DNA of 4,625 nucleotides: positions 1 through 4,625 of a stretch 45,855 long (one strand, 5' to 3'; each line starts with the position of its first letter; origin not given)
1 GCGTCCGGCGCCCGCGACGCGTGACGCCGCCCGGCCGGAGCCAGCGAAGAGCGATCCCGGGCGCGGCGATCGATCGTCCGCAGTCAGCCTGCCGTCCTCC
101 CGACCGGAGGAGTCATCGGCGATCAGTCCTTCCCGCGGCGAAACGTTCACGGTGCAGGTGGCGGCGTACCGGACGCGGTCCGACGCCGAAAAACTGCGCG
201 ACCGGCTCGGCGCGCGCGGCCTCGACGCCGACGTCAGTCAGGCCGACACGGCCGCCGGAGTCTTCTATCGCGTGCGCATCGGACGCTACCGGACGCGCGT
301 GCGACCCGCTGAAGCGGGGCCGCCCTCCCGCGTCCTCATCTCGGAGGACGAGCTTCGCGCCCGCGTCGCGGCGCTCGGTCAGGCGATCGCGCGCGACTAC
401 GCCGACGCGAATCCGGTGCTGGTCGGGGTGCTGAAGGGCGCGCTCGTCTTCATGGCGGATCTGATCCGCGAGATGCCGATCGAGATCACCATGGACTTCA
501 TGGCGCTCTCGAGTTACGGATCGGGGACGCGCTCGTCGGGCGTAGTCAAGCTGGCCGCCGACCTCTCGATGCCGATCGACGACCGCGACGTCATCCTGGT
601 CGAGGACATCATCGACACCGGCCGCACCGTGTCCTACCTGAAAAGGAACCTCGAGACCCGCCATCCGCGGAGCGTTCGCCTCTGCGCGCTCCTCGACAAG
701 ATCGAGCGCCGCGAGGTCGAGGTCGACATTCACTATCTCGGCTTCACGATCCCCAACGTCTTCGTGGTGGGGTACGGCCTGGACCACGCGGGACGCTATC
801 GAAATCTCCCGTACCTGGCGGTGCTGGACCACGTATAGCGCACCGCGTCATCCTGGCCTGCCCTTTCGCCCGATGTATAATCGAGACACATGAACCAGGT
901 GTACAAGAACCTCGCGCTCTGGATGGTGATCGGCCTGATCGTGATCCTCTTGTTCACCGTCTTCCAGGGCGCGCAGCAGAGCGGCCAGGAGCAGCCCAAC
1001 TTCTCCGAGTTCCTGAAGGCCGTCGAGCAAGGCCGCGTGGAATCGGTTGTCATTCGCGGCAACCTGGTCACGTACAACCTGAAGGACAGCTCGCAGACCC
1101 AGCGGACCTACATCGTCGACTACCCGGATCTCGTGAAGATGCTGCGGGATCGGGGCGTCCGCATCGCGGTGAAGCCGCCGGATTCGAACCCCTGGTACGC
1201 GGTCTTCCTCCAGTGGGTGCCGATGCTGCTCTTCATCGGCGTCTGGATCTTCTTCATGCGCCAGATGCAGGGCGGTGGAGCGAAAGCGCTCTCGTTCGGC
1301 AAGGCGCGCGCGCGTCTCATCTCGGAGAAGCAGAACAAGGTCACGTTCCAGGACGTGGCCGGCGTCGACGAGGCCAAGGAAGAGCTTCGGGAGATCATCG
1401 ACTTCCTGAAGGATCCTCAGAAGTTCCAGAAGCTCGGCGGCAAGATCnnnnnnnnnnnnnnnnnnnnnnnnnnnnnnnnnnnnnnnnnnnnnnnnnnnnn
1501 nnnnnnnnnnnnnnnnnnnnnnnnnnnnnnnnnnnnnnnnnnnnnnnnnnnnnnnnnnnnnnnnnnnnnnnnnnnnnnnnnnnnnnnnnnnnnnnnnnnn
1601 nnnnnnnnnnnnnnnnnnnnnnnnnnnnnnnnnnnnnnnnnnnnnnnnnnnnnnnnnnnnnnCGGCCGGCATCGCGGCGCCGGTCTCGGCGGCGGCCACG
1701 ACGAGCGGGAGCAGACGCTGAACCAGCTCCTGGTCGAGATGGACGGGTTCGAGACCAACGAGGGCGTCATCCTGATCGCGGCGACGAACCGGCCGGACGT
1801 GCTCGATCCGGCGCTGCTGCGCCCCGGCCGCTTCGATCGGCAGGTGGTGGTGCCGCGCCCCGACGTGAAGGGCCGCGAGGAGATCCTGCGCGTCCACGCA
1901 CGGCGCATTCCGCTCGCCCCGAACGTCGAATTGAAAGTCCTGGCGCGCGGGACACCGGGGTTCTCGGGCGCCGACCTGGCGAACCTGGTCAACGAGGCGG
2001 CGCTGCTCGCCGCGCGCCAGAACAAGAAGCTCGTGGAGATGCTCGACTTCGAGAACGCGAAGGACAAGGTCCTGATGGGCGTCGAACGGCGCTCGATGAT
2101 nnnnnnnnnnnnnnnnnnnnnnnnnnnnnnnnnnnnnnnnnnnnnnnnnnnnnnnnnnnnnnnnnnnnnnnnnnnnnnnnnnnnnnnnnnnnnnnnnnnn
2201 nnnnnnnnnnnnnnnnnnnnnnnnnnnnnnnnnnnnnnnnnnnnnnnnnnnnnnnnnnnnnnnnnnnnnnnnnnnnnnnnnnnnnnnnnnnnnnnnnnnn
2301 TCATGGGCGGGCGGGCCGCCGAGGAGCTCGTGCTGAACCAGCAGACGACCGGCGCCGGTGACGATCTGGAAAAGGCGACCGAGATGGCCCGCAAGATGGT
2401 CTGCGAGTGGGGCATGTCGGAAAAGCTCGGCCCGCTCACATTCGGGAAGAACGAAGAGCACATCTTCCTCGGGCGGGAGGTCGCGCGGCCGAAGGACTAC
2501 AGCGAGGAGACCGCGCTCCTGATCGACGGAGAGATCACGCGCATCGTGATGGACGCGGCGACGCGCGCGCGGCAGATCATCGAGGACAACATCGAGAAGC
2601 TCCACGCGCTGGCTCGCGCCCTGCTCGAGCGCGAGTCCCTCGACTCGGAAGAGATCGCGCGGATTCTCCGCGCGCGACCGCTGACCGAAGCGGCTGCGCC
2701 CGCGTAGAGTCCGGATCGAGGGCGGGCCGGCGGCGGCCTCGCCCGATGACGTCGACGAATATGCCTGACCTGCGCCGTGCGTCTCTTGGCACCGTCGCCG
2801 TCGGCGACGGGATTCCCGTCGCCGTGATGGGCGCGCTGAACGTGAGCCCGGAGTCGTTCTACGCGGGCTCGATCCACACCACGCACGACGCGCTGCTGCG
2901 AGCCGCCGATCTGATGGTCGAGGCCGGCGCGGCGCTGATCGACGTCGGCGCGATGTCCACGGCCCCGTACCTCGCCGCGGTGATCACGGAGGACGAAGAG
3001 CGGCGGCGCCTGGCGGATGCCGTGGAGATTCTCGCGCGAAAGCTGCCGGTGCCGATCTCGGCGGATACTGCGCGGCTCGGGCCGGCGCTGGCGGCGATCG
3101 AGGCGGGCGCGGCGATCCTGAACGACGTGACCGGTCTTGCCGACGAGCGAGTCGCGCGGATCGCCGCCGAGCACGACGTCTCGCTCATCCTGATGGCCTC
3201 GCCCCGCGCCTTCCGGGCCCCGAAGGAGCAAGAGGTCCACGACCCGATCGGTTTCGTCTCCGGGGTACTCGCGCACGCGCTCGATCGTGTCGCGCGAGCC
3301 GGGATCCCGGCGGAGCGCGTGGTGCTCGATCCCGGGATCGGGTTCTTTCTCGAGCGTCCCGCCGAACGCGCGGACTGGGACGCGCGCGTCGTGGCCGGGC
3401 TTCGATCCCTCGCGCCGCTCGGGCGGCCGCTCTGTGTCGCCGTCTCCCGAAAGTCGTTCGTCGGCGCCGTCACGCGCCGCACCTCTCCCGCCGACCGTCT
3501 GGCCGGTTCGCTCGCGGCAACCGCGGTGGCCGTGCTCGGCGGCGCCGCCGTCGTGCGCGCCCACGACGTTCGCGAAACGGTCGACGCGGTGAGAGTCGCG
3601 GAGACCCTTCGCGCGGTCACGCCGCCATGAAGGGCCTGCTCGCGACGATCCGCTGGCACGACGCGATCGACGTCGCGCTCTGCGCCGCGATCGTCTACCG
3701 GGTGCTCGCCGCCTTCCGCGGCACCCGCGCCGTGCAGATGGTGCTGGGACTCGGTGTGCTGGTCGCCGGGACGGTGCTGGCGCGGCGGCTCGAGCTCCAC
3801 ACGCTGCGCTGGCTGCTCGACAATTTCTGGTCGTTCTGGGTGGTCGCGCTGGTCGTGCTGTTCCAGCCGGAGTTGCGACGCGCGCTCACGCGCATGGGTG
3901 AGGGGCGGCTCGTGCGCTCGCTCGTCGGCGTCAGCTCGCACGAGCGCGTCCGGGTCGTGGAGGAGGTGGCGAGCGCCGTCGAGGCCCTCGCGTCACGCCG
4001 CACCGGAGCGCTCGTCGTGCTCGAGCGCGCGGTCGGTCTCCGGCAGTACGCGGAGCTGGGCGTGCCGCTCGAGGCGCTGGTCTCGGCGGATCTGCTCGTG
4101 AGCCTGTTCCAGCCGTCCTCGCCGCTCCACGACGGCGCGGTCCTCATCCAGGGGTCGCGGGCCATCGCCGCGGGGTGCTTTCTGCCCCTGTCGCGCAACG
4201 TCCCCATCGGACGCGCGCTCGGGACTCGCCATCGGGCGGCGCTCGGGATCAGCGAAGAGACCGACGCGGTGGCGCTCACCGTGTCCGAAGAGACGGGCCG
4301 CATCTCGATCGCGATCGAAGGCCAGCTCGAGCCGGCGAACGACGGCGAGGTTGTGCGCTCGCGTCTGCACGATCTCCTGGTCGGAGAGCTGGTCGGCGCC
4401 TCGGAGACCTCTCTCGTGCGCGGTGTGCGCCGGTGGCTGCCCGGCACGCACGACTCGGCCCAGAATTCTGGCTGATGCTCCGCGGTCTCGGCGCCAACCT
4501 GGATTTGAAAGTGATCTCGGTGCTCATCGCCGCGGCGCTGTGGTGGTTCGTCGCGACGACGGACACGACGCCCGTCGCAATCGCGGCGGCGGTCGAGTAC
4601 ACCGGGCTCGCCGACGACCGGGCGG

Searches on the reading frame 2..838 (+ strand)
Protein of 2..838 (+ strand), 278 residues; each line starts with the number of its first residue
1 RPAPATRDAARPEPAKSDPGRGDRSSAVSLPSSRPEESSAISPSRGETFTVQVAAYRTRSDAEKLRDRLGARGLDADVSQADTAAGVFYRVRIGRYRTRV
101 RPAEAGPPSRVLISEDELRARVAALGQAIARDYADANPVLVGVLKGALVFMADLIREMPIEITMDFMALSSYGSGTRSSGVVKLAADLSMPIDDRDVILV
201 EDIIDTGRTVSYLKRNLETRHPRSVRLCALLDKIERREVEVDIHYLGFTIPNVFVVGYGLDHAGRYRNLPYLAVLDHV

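Call 12: search_protein_families(library=pfam, proteins=[window:2-838:+], max_evalue=0.001)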
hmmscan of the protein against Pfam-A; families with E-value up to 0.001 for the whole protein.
window:2-838:+ (278 aa): 2 families
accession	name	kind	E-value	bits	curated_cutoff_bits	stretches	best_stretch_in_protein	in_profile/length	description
PF00156.33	Pribosyltran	-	8.9e-25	87.3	26.3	1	120-261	7-156/158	Phosphoribosyl transferase domain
PF05036.18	SPOR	-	5.7e-12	46.2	21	1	47-99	3-54/76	SPOR domain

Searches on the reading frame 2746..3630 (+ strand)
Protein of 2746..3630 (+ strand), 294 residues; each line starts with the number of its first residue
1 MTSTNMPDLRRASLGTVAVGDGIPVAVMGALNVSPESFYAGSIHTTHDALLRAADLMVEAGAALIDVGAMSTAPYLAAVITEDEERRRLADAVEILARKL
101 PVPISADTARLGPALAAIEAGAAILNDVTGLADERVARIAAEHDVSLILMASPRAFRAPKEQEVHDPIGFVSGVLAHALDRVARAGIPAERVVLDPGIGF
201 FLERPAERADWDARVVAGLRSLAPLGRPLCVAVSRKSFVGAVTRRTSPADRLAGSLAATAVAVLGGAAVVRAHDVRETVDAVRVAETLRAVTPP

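Call 12: search_protein_families(library=pfam, proteins=[window:2746-3630:+], max_evalue=0.001)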
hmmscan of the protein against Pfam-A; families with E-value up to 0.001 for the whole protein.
window:2746-3630:+ (294 aa): 1 family
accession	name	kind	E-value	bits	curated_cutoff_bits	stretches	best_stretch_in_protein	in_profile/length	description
PF00809.28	Pterin_bind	-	3e-51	174.9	25.5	1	28-273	1-244/244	Pterin binding enzyme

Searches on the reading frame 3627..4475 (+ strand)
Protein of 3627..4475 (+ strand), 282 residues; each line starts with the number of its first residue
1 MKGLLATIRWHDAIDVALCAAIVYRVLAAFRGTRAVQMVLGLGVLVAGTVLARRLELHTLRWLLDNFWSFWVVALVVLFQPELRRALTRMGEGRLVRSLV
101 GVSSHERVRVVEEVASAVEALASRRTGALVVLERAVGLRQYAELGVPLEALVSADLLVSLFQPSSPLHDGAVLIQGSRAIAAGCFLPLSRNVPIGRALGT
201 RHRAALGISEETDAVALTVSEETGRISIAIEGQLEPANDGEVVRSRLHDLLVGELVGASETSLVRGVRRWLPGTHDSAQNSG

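Call 12: search_protein_families(library=pfam, proteins=[window:3627-4475:+], max_evalue=0.001)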
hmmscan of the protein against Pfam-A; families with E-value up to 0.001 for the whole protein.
window:3627-4475:+ (282 aa): 2 families
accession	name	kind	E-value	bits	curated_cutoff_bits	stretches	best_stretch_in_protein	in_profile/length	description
PF02457.21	DAC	-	1.4e-39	134.8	27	1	116-233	2-118/119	DisA bacterial checkpoint controller nucleotide-binding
PF19293.4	CdaA_N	-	1.9e-09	38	23.8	1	7-82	4-80/81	CdaA N-terminal transmembrane domain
